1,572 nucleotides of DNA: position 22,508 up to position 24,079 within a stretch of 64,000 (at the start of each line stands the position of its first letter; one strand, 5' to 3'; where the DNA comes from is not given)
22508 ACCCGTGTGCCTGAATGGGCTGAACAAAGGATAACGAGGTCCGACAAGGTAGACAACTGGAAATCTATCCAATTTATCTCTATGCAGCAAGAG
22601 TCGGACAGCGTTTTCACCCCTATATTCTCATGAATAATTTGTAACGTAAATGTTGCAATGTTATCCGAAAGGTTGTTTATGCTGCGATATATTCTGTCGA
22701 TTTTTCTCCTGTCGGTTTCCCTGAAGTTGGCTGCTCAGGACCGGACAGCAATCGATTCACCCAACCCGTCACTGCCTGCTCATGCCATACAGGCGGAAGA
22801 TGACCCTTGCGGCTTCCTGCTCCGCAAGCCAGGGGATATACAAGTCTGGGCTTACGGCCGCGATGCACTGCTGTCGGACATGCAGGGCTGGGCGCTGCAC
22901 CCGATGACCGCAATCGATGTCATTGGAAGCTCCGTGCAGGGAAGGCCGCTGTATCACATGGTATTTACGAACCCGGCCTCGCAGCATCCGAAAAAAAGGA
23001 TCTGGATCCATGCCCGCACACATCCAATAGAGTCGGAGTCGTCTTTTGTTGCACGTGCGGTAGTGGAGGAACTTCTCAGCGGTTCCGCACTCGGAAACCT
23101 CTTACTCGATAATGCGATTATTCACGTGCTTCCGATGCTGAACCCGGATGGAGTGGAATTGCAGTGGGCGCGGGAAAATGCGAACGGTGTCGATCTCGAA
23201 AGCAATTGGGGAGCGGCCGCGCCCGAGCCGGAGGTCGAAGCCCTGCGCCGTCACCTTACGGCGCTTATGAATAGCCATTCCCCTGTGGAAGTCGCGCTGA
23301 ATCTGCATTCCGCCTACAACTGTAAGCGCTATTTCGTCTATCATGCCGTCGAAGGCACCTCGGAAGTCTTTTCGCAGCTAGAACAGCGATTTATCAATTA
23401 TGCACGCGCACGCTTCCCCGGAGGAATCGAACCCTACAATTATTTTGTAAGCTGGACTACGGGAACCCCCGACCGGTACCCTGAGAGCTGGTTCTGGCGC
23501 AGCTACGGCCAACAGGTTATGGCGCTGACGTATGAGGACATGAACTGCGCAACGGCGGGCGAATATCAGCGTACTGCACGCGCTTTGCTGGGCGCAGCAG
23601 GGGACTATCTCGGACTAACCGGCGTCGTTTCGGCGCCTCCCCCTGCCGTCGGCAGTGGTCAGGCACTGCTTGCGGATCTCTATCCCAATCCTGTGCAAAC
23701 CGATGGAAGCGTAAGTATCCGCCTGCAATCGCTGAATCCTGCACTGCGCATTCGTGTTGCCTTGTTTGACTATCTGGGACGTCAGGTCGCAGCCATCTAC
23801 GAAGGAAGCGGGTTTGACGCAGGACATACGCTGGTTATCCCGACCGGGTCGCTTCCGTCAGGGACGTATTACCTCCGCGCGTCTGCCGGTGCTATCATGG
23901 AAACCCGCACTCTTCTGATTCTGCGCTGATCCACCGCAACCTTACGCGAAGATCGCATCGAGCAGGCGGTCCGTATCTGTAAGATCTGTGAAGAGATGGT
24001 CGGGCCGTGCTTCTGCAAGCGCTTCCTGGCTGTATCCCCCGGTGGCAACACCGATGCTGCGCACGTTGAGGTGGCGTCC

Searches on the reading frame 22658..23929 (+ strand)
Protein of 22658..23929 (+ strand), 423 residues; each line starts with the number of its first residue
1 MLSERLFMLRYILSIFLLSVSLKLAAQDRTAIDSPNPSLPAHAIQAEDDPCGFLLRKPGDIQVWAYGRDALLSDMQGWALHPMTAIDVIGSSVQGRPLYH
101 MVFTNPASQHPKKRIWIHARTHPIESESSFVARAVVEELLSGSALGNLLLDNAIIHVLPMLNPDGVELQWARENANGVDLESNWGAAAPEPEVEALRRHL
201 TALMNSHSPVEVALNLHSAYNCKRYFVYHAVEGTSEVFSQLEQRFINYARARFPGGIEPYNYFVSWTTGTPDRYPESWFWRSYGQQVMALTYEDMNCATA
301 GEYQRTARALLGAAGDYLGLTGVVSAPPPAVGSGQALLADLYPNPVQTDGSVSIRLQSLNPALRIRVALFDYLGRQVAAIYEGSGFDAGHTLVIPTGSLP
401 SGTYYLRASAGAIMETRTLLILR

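Call 57: search_protein_families(library=pfam, proteins=[window:22658-23929:+], max_evalue=0.00001)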
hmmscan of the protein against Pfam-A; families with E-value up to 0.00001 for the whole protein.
window:22658-23929:+ (423 aa): 1 family
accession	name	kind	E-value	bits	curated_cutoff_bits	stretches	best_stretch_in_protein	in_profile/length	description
PF00246.29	Peptidase_M14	-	6e-21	75.7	21.6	1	83-251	15-219/286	Zinc carboxypeptidase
